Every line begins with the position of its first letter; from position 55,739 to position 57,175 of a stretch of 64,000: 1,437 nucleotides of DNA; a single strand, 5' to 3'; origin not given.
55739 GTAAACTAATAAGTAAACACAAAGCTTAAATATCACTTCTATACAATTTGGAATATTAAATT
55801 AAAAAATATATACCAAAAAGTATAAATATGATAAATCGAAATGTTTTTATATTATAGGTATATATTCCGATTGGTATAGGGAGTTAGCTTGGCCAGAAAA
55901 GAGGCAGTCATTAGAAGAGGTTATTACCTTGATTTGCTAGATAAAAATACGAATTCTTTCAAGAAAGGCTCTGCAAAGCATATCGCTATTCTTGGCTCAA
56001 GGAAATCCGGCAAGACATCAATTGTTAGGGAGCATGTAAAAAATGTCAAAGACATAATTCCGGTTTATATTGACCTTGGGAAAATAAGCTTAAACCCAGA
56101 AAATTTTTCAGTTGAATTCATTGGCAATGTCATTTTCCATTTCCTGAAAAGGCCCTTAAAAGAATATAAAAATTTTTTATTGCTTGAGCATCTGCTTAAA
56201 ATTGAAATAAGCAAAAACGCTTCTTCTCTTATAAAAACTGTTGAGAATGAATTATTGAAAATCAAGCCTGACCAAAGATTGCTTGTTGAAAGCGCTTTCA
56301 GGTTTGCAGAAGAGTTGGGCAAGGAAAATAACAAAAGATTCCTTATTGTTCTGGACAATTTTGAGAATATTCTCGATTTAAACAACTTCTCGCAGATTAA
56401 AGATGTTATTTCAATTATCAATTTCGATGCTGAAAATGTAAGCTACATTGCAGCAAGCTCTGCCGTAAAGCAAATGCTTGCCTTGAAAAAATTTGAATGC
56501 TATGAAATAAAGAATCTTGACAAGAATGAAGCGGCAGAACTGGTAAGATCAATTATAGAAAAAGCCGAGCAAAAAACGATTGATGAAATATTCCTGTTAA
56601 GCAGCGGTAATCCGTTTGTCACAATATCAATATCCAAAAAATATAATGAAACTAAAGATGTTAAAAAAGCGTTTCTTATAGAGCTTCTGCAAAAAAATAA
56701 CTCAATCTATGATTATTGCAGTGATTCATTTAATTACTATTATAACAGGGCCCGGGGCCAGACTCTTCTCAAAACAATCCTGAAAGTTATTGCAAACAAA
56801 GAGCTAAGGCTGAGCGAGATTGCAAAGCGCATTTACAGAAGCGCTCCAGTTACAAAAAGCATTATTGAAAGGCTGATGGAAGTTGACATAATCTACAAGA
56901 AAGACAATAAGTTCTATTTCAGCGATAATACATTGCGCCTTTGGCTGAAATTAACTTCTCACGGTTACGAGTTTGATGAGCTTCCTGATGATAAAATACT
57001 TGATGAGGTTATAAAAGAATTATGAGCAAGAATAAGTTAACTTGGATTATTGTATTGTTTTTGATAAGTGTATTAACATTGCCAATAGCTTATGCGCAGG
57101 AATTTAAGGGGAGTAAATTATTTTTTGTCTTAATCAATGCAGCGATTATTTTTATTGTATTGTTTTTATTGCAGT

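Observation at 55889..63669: Translationally coupled four-gene operon: Arch_ATPase-type NTPase, 858-aa polytopic membrane protein and two large ORFans (best candidate for an undescribed system)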

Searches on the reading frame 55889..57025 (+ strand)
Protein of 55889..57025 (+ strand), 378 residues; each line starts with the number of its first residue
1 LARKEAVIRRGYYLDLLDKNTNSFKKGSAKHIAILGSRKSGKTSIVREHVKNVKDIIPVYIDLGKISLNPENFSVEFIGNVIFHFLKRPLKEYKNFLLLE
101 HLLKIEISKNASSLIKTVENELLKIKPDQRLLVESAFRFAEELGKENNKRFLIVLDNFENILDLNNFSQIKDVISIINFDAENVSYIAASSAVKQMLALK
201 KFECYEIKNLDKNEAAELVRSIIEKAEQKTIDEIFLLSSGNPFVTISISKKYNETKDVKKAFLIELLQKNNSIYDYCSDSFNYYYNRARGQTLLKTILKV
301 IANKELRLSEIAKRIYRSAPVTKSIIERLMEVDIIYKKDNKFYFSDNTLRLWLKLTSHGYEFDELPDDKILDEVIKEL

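Call 3: search_protein_families(library=pfam, proteins=[window:55889-57025:+], max_evalue=1)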
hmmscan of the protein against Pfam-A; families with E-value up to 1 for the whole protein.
window:55889-57025:+ (378 aa): 10 families
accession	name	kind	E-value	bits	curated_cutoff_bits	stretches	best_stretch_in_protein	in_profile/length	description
PF05673.19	DUF815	-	0.00026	20.7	23.8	1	17-55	40-79/249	Protein of unknown function (DUF815)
PF01637.24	ATPase_2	-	0.00051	20.3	33.2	1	25-242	16-219/225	ATPase domain predominantly from Archaea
PF13173.12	AAA_14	-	0.0024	18.3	27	1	30-70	3-44/129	AAA domain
PF14947.12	HTH_45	-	0.016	15.6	25.5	1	295-347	9-61/77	Winged helix-turn-helix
PF24270.1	HTH_Cmi2_C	-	0.043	14.5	27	1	288-342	71-125/125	Cmi2, C-terminal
PF13191.12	AAA_16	-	0.078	13.9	32.6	1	10-161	5-144/167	AAA ATPase domain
PF01724.21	DUF29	-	0.087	13.5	22.5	0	251-299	69-117/138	Domain of unknown function DUF29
PF06955.19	XET_C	-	0.098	12.9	31.3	1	267-280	23-36/47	Xyloglucan endo-transglycosylase (XET) C-terminus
PF01580.24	FtsK_SpoIIIE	-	0.13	12.1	24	1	18-47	28-57/221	FtsK/SpoIIIE family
PF02463.25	SMC_N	-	0.66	9.8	40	0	129-175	141-184/220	RecF/RecN/SMC N terminal domain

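Call 4: search_protein_families(library=padloc, proteins=[window:55889-57025:+], max_evalue=1)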
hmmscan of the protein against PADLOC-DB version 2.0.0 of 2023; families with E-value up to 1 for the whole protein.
window:55889-57025:+ (378 aa): 3 families
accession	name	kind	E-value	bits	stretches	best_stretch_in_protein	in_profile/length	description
PDLC04140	mad8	-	3e-05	21.7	1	16-196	16-237/314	mads_8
PDLC01268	CasR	-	0.11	10.5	1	172-343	23-175/179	"CAS-I,CAS-II,CAS-III,CAS-IV,CAS-V,CAS-VI; associated_signaling"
PDLC01434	CasR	-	0.43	8.4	1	161-339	14-175/191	"CAS-I,CAS-II,CAS-III,CAS-IV,CAS-V,CAS-VI; associated_signaling"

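Call 5: search_protein_families(library=ncbifam, proteins=[window:55889-57025:+], max_evalue=1)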
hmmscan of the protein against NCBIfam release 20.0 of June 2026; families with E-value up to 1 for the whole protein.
window:55889-57025:+ (378 aa): 3 families
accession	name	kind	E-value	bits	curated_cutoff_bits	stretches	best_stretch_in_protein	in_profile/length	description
NF053610.1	Sso10a_fam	subfamily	0.044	13.8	60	1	296-344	9-56/64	Sso10a family chromatin protein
NF043079.1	MMSYN1_0167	equivalog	0.11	11.3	740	1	31-312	33-309/561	oligopeptide ABC transporter ATP-binding protein OppD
TIGR03925.1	T7SS_EccC_b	equivalog_domain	0.3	9.3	346.55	1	27-53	359-385/564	type VII secretion protein EccCb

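Call 6: search_protein_families(library=phrogs, proteins=[window:55889-57025:+], max_evalue=1)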
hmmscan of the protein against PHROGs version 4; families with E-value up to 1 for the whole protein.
window:55889-57025:+ (378 aa): 5 families
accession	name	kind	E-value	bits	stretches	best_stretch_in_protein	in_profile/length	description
phrog_23004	-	unknown function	0.0034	18.2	0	10-24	13-27/44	-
phrog_11961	-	unknown function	0.018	15.7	1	255-341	4-90/150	-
phrog_5846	-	DNA, RNA and nucleotide metabolism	0.049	13.9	0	23-120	31-120/380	clamp loader of DNA polymerase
phrog_22564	-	unknown function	0.1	13.9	1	288-334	17-63/121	-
phrog_6365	-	unknown function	0.7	10.6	0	331-370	51-90/192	-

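Call 38: search_solved_structures(query=window:55889-57025:+, max_evalue=1)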
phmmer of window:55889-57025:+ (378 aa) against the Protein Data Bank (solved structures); distinct sequences matched with E-value up to 1: 0.

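Call 63: search_solved_structures(query=A5, max_evalue=10, show_alignments=2)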
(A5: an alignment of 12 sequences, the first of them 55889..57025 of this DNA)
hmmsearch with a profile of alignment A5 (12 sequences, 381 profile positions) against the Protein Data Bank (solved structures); distinct sequences matched with E-value up to 10: 8.
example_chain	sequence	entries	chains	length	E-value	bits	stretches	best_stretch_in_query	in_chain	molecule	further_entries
5ik2_A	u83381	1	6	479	0.66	12.2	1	25-65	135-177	ATP synthase subunit alpha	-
2qe7_A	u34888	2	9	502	0.68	12.1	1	25-65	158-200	ATP synthase subunit alpha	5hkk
6d87_B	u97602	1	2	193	0.81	11.9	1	54-118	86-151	Phosphatidylinositol 3-kinase regulatory subunit alpha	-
8zq4_B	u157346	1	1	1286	1.1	11.5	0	7-59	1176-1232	ABC transporter B family member 1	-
22vl_B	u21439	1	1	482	1.1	11.4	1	25-65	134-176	ATP synthase subunit alpha, chloroplastic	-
22vl_A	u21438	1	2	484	1.1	11.4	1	25-65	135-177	ATP synthase subunit alpha, chloroplastic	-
8zpx_B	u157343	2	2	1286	1.4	11.1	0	7-59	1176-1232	ABC transporter B family member 1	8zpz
9juj_A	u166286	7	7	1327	1.6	10.9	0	7-59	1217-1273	ABC transporter B family member 1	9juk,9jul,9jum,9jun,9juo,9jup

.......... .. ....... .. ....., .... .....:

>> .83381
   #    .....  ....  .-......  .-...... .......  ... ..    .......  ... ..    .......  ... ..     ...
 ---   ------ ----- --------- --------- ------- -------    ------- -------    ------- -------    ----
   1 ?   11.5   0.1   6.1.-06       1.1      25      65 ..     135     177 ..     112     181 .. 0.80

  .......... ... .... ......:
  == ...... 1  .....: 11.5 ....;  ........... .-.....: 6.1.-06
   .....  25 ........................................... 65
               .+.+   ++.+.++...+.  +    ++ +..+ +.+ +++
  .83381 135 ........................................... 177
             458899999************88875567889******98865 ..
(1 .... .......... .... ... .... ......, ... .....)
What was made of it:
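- On Orc1/Cdc6 replication initiators: No PDB sequence match (calls 38, 63).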

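Call 64: search_protein_families(library=pfam, alignment_id=A5, max_evalue=0.1)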
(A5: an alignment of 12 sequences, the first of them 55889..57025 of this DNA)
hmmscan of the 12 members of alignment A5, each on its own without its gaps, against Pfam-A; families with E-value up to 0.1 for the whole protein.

A. member 1, window:55889-57025:+ (378 aa): 8 families
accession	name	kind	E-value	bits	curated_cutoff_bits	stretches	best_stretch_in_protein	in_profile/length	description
PF05673.19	DUF815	-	0.00026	20.7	23.8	1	17-55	40-79/249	Protein of unknown function (DUF815)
PF01637.24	ATPase_2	-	0.00051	20.3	33.2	1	25-242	16-219/225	ATPase domain predominantly from Archaea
PF13173.12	AAA_14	-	0.0024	18.3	27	1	30-70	3-44/129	AAA domain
PF14947.12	HTH_45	-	0.016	15.6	25.5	1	295-347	9-61/77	Winged helix-turn-helix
PF24270.1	HTH_Cmi2_C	-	0.043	14.5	27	0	288-342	71-125/125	Cmi2, C-terminal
PF13191.12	AAA_16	-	0.078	13.9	32.6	0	10-161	5-144/167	AAA ATPase domain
PF01724.21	DUF29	-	0.087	13.5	22.5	0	251-299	69-117/138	Domain of unknown function DUF29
PF06955.19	XET_C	-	0.098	12.9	31.3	0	267-280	23-36/47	Xyloglucan endo-transglycosylase (XET) C-terminus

B. families by the number of members that match (of 12 scanned): 26 families (the first 25 are shown)
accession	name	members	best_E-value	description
PF13173.12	AAA_14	12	9e-08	AAA domain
PF13191.12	AAA_16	10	0.00034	AAA ATPase domain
PF05673.19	DUF815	9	4.7e-06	Protein of unknown function (DUF815)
PF24270.1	HTH_Cmi2_C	9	0.0049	Cmi2, C-terminal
PF14947.12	HTH_45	7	0.00026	Winged helix-turn-helix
PF01637.24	ATPase_2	6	1.3e-05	ATPase domain predominantly from Archaea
PF13401.12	AAA_22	4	0.0002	AAA domain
PF14516.12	AAA_35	4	0.00043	AAA-like domain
PF00006.31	ATP-synt_ab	4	0.0031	ATP synthase alpha/beta family, nucleotide-binding domain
PF01724.21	DUF29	3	0.024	Domain of unknown function DUF29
PF01047.28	MarR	3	0.024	MarR family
PF01978.25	TrmB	3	0.043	Sugar-specific transcriptional regulator TrmB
PF06955.19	XET_C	3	0.044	Xyloglucan endo-transglycosylase (XET) C-terminus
PF13412.12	HTH_24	2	0.001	Winged helix-turn-helix DNA-binding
PF24406.1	nSTAND_NTPase4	2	0.031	Novel STAND NTPase 4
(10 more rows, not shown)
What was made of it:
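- Closest known: Archaeal 'Arch_ATPase' ATPase_2. Same: All 12 orthologs hit AAA_14, 10 hit AAA_16, 9 hit DUF815 and 6 hit ATPase_2 (call 64).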

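Call 74: find_related_loci(query=A5, collection=metagenome_contigs, flank=10000)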
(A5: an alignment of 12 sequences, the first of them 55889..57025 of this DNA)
Query A5 (378 aa) in metagenome_contigs; peptide patterns used: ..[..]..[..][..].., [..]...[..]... (x = any residue, [..] = any of these).
600 stretches matched a pattern (row limit reached: there are more); 40 encode a relative of the query (tblastn E <= 1e-3); 40 distinct loci.
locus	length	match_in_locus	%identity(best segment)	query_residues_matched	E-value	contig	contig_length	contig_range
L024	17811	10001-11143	81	1-378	0e+0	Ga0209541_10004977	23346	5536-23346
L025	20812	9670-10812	81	1-378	0e+0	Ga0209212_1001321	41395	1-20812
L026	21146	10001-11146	81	1-378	0e+0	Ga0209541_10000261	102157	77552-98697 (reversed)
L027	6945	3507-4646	79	1-378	0e+0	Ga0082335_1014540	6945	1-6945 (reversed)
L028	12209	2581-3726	78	1-378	0e+0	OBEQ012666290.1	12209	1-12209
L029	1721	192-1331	79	3-378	0e+0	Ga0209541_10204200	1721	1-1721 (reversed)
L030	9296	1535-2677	78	1-378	0e+0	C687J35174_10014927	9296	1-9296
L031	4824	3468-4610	80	1-378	0e+0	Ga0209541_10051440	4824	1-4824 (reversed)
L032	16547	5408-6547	79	1-378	0e+0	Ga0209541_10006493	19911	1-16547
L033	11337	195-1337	76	1-378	0e+0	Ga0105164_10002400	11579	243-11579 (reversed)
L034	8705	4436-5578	76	1-378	0e+0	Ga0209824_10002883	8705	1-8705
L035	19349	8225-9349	77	7-378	0e+0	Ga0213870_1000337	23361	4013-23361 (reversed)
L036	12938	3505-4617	77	1-378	0e+0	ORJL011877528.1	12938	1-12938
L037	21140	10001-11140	74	1-378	0e+0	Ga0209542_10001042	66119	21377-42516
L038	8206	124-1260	75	4-378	0e+0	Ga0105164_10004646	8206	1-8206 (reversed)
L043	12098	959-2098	73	1-378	2e-179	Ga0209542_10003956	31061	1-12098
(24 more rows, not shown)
